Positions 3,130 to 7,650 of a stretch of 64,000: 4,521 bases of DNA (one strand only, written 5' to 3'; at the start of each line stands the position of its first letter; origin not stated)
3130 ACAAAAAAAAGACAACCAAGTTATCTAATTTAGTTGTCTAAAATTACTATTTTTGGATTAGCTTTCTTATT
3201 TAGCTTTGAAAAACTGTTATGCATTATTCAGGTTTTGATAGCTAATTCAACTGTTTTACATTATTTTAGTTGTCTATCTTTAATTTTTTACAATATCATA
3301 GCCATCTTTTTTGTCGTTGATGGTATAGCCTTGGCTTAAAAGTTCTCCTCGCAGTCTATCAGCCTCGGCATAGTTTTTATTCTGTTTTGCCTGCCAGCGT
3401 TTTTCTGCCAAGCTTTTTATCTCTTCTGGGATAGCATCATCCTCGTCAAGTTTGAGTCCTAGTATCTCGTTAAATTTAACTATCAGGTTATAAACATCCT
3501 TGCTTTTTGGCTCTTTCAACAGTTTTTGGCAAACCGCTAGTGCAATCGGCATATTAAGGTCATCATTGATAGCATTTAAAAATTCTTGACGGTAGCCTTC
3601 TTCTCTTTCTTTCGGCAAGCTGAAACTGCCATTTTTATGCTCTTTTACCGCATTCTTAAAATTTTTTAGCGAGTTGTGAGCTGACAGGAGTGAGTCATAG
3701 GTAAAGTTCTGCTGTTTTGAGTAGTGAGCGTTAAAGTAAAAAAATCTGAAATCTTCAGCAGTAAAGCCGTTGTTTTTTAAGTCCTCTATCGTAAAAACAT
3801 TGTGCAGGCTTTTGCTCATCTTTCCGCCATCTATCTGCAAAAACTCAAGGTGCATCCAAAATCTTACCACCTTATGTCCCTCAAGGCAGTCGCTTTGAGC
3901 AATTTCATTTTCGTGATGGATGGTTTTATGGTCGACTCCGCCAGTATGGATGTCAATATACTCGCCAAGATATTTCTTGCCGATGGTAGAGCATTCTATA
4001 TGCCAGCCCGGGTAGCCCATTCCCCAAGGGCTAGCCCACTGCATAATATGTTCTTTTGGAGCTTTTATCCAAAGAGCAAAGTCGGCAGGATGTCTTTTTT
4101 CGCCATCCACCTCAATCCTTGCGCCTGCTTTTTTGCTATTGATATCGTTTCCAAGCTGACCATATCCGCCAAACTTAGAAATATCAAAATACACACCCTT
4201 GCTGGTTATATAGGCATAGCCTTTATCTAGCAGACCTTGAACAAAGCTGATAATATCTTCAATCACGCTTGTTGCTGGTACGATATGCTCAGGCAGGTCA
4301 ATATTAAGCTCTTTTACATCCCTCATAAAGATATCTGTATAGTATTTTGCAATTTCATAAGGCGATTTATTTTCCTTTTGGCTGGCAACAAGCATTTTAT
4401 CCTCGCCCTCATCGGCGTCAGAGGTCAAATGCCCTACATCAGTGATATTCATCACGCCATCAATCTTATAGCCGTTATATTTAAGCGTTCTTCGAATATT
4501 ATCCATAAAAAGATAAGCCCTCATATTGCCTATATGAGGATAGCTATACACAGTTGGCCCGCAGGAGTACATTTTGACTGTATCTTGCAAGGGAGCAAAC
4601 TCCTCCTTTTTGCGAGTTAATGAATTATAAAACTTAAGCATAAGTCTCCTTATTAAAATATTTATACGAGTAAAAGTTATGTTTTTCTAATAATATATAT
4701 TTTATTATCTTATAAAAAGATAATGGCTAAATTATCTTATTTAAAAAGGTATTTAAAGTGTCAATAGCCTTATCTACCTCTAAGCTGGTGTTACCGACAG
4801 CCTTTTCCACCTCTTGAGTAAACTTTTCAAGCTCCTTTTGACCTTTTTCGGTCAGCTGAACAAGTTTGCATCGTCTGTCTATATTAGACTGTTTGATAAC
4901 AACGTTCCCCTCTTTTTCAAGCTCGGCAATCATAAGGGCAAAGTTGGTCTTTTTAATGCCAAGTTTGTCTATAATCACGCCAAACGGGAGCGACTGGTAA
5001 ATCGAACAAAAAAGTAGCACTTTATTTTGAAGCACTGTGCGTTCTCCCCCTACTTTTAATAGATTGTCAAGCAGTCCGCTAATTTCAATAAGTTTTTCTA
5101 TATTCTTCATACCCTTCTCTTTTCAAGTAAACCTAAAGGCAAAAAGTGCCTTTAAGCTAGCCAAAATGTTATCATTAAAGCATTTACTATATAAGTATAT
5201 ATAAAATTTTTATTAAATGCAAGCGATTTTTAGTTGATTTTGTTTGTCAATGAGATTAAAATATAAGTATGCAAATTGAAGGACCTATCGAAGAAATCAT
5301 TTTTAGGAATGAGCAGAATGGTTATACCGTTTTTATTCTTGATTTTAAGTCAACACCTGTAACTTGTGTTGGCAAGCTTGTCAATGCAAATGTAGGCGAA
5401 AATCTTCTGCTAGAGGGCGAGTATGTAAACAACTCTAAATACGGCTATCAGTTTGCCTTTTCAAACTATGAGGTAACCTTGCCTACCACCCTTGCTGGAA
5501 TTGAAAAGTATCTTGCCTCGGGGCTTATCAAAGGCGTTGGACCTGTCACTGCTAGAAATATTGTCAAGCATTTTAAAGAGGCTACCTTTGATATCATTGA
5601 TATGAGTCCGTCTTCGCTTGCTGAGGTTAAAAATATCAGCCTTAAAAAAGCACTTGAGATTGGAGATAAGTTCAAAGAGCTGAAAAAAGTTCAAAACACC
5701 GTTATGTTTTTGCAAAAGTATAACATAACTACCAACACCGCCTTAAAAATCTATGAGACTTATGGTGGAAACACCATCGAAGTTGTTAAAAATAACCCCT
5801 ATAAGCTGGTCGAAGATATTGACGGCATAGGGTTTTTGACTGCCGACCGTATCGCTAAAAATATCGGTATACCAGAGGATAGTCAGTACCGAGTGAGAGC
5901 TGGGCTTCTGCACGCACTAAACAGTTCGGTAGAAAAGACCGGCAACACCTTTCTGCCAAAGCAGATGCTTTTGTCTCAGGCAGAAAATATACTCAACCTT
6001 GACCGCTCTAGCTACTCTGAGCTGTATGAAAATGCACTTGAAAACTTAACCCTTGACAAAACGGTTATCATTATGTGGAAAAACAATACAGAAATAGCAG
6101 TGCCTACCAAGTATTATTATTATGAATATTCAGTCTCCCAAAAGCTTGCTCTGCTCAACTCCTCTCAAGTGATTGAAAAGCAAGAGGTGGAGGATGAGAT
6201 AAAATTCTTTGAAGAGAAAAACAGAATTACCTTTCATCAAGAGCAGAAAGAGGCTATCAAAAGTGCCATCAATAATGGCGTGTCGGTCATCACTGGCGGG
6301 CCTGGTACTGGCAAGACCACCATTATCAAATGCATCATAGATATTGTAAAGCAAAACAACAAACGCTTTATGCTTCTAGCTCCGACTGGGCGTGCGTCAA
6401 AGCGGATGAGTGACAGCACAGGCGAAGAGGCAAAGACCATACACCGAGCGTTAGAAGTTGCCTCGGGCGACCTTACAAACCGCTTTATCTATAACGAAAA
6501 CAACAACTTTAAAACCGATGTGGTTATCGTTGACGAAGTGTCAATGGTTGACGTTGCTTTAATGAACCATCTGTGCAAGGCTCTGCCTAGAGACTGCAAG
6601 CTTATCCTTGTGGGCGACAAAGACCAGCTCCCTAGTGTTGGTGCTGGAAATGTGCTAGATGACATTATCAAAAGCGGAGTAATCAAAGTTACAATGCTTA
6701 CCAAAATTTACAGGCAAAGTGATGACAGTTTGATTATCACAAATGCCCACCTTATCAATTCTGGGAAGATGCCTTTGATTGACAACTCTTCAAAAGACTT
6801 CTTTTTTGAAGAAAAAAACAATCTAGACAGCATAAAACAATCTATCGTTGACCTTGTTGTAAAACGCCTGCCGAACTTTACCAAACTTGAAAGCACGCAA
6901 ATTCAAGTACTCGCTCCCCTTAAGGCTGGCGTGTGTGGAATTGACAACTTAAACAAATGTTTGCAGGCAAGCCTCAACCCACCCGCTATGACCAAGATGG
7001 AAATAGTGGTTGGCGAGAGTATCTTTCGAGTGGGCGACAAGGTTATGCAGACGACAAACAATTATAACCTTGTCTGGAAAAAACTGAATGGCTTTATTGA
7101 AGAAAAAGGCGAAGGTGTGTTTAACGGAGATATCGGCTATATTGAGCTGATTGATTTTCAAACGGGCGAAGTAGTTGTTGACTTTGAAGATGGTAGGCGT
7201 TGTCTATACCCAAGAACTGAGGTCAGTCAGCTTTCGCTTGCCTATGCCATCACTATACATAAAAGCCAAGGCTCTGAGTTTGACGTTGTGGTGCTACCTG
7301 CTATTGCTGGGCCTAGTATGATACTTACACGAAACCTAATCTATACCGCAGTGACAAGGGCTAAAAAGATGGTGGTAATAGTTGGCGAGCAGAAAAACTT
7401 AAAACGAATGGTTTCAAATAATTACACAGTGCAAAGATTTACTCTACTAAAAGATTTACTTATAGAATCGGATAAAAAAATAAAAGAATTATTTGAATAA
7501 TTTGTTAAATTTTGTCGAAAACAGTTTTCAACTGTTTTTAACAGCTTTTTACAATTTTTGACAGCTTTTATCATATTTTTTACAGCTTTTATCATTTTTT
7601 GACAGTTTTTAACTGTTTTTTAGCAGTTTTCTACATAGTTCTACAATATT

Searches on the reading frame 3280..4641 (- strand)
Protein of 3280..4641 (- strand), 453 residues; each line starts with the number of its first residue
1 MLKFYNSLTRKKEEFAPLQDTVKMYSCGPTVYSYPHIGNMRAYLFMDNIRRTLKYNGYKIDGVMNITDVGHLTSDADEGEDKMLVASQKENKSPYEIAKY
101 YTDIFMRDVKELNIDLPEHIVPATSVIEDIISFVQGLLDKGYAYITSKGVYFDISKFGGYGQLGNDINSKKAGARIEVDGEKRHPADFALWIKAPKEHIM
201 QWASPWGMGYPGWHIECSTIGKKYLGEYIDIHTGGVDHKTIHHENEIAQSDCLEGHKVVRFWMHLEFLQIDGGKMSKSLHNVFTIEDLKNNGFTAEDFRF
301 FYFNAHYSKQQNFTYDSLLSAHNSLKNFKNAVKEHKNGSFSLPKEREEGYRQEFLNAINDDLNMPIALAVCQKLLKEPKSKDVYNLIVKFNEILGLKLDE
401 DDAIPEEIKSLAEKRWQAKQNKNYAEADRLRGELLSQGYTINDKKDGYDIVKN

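Call 9: search_protein_families(library=pfam, proteins=[window:3280-4641:-])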
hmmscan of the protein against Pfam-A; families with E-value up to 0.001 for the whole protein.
window:3280-4641:- (453 aa): 5 families
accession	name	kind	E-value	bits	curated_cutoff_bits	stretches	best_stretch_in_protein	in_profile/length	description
PF01406.26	tRNA-synt_1e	-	5.2e-90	302.3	27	1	19-321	7-299/301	tRNA synthetases class I (C) catalytic domain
PF09334.17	tRNA-synt_1g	-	1.4e-10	40.9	20.1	1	263-324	316-377/391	tRNA synthetases class I (M)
PF01921.24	tRNA-synt_1f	-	1e-07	31.6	27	1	228-335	234-342/360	tRNA synthetases class I (K)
PF23493.1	CysS_C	-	0.00051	20.5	23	1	402-446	2-46/51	Cysteinyl-tRNA ligase anticodon binding domain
PF25296.1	Decapeptide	-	0.00084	19.6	45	0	283-331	2-50/74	Decapeptide repeat region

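Call 10: find_encoding_contigs(protein=window:3280-4641:-, flank=10000, max_places=10)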
Protein window:3280-4641:- (453 aa): 3 contigs read that carry it; 2 places shown.
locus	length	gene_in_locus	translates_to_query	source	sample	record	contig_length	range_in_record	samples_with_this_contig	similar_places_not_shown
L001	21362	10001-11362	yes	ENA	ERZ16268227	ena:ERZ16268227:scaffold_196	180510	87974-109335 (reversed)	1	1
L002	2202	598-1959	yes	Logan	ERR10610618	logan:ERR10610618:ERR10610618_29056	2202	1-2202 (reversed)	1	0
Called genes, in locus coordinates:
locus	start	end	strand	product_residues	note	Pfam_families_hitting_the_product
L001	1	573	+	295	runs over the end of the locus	PF10502:Peptidase_S26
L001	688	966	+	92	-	PF00216:Bac_DNA_binding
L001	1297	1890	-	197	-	PF02915:Rubrerythrin, PF21349:RUBY_RBDX (weak)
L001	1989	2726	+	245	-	-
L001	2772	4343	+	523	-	PF07690:MFS_1, PF13347:MFS_2, PF07690:MFS_1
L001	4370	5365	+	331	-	-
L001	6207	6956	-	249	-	PF18912:DZR_2, PF00156:Pribosyltran (weak)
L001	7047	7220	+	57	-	-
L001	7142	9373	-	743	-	PF23139:OB_YrrC, PF14520:HHH_5 (weak), PF14490:HHH_RecD2, PF05970:PIF1 (weak), PF13245:AAA_19, PF13604:AAA_30, PF18335:SH3_13, PF13538:UvrD_C_2, +5 more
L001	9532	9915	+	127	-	-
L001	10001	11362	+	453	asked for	PF01406:tRNA-synt_1e, PF01921:tRNA-synt_1f (faint), PF09334:tRNA-synt_1g (faint)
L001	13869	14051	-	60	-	PF00830:Ribosomal_L28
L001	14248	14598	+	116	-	PF03780:Asp23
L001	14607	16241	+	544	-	PF02734:Dak2, PF21645:FakA-like_M, PF13684:FakA-like_C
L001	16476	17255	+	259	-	PF01479:S4, PF01728:FtsJ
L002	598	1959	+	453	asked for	PF01406:tRNA-synt_1e, PF01921:tRNA-synt_1f (faint), PF09334:tRNA-synt_1g (faint)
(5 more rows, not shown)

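Call 16: find_homologous_proteins(query=window:3280-4641:-, max_evalue=1e-60)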
Query window:3280-4641:- (453 aa): 8000 proteins with E <= 1e-60 among 8000 candidates; the best 120 are listed.
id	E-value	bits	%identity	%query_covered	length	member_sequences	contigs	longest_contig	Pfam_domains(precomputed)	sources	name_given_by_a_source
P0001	0.0e+0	1051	100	100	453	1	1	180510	PF09334.18,PF01406.26,PF01921.25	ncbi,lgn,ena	-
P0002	0.0e+0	1050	100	100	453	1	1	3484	PF09334.18,PF01406.26,PF01921.25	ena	-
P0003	0.0e+0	1044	99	100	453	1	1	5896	PF09334.18,PF01406.26,PF01921.25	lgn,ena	-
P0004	0.0e+0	1041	99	100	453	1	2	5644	PF09334.18,PF01406.26,PF01921.25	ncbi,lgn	-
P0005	0.0e+0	1041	98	100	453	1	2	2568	PF09334.18,PF01406.26,PF01921.25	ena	-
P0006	0.0e+0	1037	98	100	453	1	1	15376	PF09334.18,PF01406.26,PF01921.25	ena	-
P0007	0.0e+0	1035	98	100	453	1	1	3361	PF09334.18,PF01406.26,PF01921.25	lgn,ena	-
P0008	0.0e+0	1035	98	100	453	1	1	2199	PF09334.18,PF01406.26,PF01921.25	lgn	-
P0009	0.0e+0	1027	97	100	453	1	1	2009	PF09334.18,PF01406.26,PF01921.25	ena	-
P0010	3.0e-270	915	85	100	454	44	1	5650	PF09334.18,PF01406.26,PF01921.25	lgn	-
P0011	1.6e-266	903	85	100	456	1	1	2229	PF09334.18,PF01406.26,PF01921.25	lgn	-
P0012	2.5e-264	896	83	100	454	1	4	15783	PF09334.18,PF01406.26,PF01921.25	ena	-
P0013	5.9e-264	894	83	100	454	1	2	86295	PF09334.18,PF01406.26,PF01921.25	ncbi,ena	-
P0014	6.1e-263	891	84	100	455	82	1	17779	PF09334.18,PF01406.26,PF01921.25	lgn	-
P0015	1.2e-261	887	83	100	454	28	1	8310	PF09334.18,PF01406.26,PF01921.25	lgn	-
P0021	1.3e-249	847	79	100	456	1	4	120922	PF09334.18,PF01406.26,PF01921.25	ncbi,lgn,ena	-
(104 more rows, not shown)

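Call 17: find_encoding_contigs(protein=P0006, flank=8000, max_places=3)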
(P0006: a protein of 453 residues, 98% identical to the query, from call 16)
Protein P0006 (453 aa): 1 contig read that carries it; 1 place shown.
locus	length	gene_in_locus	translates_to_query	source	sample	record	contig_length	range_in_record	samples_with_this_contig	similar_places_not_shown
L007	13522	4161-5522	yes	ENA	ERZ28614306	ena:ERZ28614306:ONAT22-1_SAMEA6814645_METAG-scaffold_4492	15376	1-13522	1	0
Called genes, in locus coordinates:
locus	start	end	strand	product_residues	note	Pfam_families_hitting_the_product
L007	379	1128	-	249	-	PF18912:DZR_2, PF00156:Pribosyltran (weak)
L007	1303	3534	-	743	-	PF23139:OB_YrrC, PF14520:HHH_5 (weak), PF14490:HHH_RecD2, PF05970:PIF1 (weak), PF13245:AAA_19, PF13604:AAA_30, PF18335:SH3_13, PF13538:UvrD_C_2, +5 more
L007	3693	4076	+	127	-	-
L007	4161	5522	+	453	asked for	PF01406:tRNA-synt_1e, PF01921:tRNA-synt_1f (faint), PF09334:tRNA-synt_1g (faint)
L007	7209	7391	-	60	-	PF00830:Ribosomal_L28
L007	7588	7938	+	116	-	PF03780:Asp23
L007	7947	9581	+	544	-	PF02734:Dak2, PF21645:FakA-like_M, PF13684:FakA-like_C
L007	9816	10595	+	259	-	PF01479:S4, PF01728:FtsJ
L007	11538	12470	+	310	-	PF03462:PCRF, PF00472:RF-1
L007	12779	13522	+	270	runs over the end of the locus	PF00814:TsaD, PF22521:HypF_C_2 (weak)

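Call 18: find_encoding_contigs(protein=P0013, flank=8000, max_places=3)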
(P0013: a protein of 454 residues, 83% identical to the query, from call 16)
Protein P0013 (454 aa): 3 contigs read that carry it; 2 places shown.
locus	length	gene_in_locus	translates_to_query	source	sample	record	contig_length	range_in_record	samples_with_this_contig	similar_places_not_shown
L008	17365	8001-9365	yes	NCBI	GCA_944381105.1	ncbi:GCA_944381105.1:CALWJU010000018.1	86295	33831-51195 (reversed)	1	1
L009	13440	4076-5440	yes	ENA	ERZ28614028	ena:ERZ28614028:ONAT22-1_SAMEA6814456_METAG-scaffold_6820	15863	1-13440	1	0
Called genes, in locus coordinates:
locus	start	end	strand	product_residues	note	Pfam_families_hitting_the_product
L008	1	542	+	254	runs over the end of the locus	-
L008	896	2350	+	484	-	PF07690:MFS_1, PF13347:MFS_2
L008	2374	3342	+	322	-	-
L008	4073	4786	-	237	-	PF18912:DZR_2 (faint), PF00156:Pribosyltran (weak)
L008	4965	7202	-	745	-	PF23139:OB_YrrC, PF14490:HHH_RecD2, PF05970:PIF1 (weak), PF13086:AAA_11 (weak), PF13245:AAA_19, PF13604:AAA_30, PF18335:SH3_13, PF13538:UvrD_C_2, +3 more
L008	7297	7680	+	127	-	PF01047:MarR (weak)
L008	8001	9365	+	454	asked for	PF01406:tRNA-synt_1e, PF01921:tRNA-synt_1f (faint), PF09334:tRNA-synt_1g (weak)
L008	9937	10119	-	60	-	PF00830:Ribosomal_L28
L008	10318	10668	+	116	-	PF03780:Asp23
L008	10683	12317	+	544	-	PF02734:Dak2, PF21645:FakA-like_M, PF13684:FakA-like_C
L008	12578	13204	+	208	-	-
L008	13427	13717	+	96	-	-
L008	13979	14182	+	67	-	PF12844:HTH_19 (weak), PF01381:HTH_3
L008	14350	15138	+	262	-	PF01479:S4, PF01728:FtsJ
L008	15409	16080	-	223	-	-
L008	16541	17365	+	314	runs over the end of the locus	PF03462:PCRF, PF00472:RF-1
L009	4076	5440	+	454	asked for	PF01406:tRNA-synt_1e, PF01921:tRNA-synt_1f (faint), PF09334:tRNA-synt_1g (weak)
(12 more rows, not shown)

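Call 19: find_encoding_contigs(protein=P0021, flank=8000, max_places=3)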
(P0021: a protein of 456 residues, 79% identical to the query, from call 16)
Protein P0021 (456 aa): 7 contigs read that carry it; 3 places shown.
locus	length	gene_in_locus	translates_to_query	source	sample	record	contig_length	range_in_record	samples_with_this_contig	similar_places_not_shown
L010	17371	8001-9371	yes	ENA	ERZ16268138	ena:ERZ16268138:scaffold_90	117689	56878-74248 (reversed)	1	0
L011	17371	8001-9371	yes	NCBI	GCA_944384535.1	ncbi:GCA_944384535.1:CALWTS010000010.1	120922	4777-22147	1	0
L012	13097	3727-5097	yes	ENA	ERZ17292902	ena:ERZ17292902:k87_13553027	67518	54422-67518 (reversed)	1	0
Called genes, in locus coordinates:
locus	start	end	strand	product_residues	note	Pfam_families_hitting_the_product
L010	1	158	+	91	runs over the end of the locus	PF00216:Bac_DNA_binding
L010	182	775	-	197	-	PF02915:Rubrerythrin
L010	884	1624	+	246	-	-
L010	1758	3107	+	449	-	PF07690:MFS_1, PF13347:MFS_2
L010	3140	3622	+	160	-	-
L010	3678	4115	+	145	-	-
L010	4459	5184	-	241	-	-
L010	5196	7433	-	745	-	PF23139:OB_YrrC, PF14520:HHH_5 (faint), PF14490:HHH_RecD2, PF13086:AAA_11 (faint), PF13245:AAA_19, PF13604:AAA_30, PF18335:SH3_13, PF13538:UvrD_C_2, +1 more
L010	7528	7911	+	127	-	PF13601:HTH_34 (weak)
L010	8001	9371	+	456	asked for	PF01406:tRNA-synt_1e, PF01921:tRNA-synt_1f (faint), PF09334:tRNA-synt_1g (weak)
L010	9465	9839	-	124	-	PF16320:Ribosomal_L12_N, PF00542:Ribosomal_L12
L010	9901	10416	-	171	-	PF00466:Ribosomal_L10, PF27436:RL10_C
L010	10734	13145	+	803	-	PF00133:tRNA-synt_1, PF01406:tRNA-synt_1e (faint), PF09334:tRNA-synt_1g, PF13603:tRNA-synt_1_2, PF00133:tRNA-synt_1, PF08264:Anticodon_1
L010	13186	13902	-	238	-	PF22251:PFF1_TM (weak)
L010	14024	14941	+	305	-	-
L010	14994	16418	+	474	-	PF03323:GerA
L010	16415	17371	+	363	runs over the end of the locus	PF03845:Spore_permease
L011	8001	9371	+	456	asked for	PF01406:tRNA-synt_1e, PF01921:tRNA-synt_1f (faint), PF09334:tRNA-synt_1g (weak)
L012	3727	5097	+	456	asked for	PF01406:tRNA-synt_1e, PF01921:tRNA-synt_1f (faint), PF09334:tRNA-synt_1g (weak)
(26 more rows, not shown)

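Call 31: find_encoding_contigs(protein=P0003, flank=6000, max_places=3)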
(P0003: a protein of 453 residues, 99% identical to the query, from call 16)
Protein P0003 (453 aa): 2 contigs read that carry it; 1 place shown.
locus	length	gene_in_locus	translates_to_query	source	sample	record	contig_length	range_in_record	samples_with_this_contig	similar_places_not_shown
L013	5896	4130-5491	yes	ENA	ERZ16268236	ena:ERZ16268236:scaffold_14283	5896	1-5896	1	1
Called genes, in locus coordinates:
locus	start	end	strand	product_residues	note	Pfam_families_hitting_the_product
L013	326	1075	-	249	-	PF18912:DZR_2, PF00156:Pribosyltran (weak)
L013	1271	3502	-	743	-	PF23139:OB_YrrC, PF14520:HHH_5 (weak), PF14490:HHH_RecD2, PF05970:PIF1 (weak), PF13245:AAA_19, PF13604:AAA_30, PF18335:SH3_13, PF13538:UvrD_C_2, +5 more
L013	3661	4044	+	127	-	-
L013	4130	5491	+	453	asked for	PF01406:tRNA-synt_1e, PF01921:tRNA-synt_1f (faint), PF09334:tRNA-synt_1g (faint)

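Call 32: find_encoding_contigs(protein=P0004, flank=6000, max_places=3)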
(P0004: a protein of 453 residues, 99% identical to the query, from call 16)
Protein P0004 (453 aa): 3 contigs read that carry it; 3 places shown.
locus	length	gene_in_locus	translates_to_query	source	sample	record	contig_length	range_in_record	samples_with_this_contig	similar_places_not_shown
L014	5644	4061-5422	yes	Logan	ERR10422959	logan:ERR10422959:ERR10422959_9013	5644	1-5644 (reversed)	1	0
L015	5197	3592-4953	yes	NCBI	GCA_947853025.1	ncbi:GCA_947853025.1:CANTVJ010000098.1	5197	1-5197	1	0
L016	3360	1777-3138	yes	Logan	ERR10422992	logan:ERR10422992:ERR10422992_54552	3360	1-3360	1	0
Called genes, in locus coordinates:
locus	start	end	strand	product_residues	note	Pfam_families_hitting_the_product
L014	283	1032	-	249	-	PF18912:DZR_2, PF00156:Pribosyltran (weak)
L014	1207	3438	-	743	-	PF23139:OB_YrrC, PF14520:HHH_5 (weak), PF14490:HHH_RecD2, PF05970:PIF1 (weak), PF13245:AAA_19, PF13604:AAA_30, PF18335:SH3_13, PF13538:UvrD_C_2, +5 more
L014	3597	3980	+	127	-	-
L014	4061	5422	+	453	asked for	PF01406:tRNA-synt_1e, PF01921:tRNA-synt_1f (faint), PF09334:tRNA-synt_1g (faint)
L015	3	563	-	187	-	?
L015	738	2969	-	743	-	PF23139:OB_YrrC, PF14520:HHH_5 (weak), PF14490:HHH_RecD2, PF05970:PIF1 (weak), PF13245:AAA_19, PF13604:AAA_30, PF18335:SH3_13, PF13538:UvrD_C_2, +5 more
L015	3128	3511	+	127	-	-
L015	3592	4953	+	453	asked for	PF01406:tRNA-synt_1e, PF01921:tRNA-synt_1f (faint), PF09334:tRNA-synt_1g (faint)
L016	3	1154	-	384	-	?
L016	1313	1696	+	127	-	-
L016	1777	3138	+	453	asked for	PF01406:tRNA-synt_1e, PF01921:tRNA-synt_1f (faint), PF09334:tRNA-synt_1g (faint)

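Call 33: find_encoding_contigs(protein=P0014, flank=6000, max_places=3)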
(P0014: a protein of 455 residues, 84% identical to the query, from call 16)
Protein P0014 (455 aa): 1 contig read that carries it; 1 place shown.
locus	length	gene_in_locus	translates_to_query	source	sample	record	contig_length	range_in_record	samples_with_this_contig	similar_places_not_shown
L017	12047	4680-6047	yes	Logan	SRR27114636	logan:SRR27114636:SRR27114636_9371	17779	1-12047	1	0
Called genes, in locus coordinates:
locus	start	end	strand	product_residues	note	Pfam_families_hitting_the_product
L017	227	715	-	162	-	-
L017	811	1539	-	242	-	PF18912:DZR_2 (weak), PF00156:Pribosyltran (weak)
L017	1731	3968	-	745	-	PF23139:OB_YrrC, PF14520:HHH_5 (weak), PF14490:HHH_RecD2, PF05970:PIF1 (weak), PF13245:AAA_19, PF13604:AAA_30, PF18335:SH3_13, PF13538:UvrD_C_2, +3 more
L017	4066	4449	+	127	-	PF13601:HTH_34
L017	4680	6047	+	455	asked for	PF01406:tRNA-synt_1e, PF01921:tRNA-synt_1f (faint), PF09334:tRNA-synt_1g (weak)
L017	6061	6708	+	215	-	-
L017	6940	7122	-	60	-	PF00830:Ribosomal_L28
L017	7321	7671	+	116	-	PF03780:Asp23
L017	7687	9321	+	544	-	PF02734:Dak2, PF21645:FakA-like_M, PF13684:FakA-like_C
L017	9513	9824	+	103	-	-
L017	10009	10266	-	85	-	PF13443:HTH_26 (weak)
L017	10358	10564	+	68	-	PF12844:HTH_19 (weak), PF01381:HTH_3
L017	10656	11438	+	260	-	PF01479:S4, PF01728:FtsJ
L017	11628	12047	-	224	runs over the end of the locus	-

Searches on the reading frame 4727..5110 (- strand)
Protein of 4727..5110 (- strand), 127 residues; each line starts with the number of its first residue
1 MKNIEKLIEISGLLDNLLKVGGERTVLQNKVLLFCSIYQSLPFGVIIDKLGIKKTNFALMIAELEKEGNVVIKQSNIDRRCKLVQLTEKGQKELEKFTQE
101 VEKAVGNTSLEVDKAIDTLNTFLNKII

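Call 9: search_protein_families(library=pfam, proteins=[window:4727-5110:-])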
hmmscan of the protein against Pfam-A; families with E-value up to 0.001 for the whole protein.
window:4727-5110:- (127 aa): 2 families
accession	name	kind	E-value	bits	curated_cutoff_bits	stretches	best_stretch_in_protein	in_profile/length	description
PF13601.12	HTH_34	-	4.3e-05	24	27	1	42-104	16-79/80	Winged helix DNA-binding domain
PF13463.12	HTH_27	-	0.00032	21.3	22.2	1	45-90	23-68/68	Winged helix DNA-binding domain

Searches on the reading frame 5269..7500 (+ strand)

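Call 9: search_protein_families(library=pfam, proteins=[window:5269-7500:+])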
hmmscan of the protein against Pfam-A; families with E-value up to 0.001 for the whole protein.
window:5269-7500:+ (743 aa): 23 families
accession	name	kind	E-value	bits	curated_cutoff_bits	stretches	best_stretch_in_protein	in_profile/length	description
PF13245.12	AAA_19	-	7e-46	156.2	25.1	1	326-458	1-133/134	AAA domain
PF13604.12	AAA_30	-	2.4e-42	145.3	27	1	323-502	3-174/191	AAA domain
PF14490.11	HHH_RecD2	-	1.2e-37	128.2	27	1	139-228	3-92/92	ATP-dependent RecD2 DNA helicase HHH domain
PF18335.7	SH3_13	-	1.6e-22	79.5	41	1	561-639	1-65/65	ATP-dependent RecD-like DNA helicase SH3 domain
PF23139.1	OB_YrrC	-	2.1e-20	72.8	27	1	2-72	3-76/76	ATP-dependent DNA helicase YrrC, OB-fold domain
PF13538.12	UvrD_C_2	-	8.2e-18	64.5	27.4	1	657-705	1-52/52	UvrD-like helicase C-terminal domain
PF01443.25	Viral_helicase1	-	9.9e-12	45.6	21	1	340-457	2-100/228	Viral superfamily 1 RNA helicase core domain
PF13086.12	AAA_11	-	8.9e-11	42.5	27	1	323-372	3-60/257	AAA domain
PF14520.12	HHH_5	-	6.6e-09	36.6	27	1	87-131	7-51/57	Helix-hairpin-helix domain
PF13401.12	AAA_22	-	2.8e-06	28.1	27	1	336-451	5-124/130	AAA domain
PF09848.15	SLFN-g3_helicase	-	5.3e-06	26.4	24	0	338-423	3-87/354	Schlafen group 3, DNA/RNA helicase domain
PF05970.20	PIF1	-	6.1e-06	26.4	25.9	1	324-439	4-126/223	PIF1-like helicase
PF02562.22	PhoH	-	8.5e-06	25.8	27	0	324-395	7-80/205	PhoH-like protein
PF05127.21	NAT10_TcmA_helicase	-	3.4e-05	24.2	22.7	1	340-439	1-113/176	RNA cytidine acetyltransferase NAT10/TcmA, helicase domain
PF00580.27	UvrD-helicase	-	7.6e-05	23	23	1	324-386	3-67/271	UvrD/REP helicase N-terminal domain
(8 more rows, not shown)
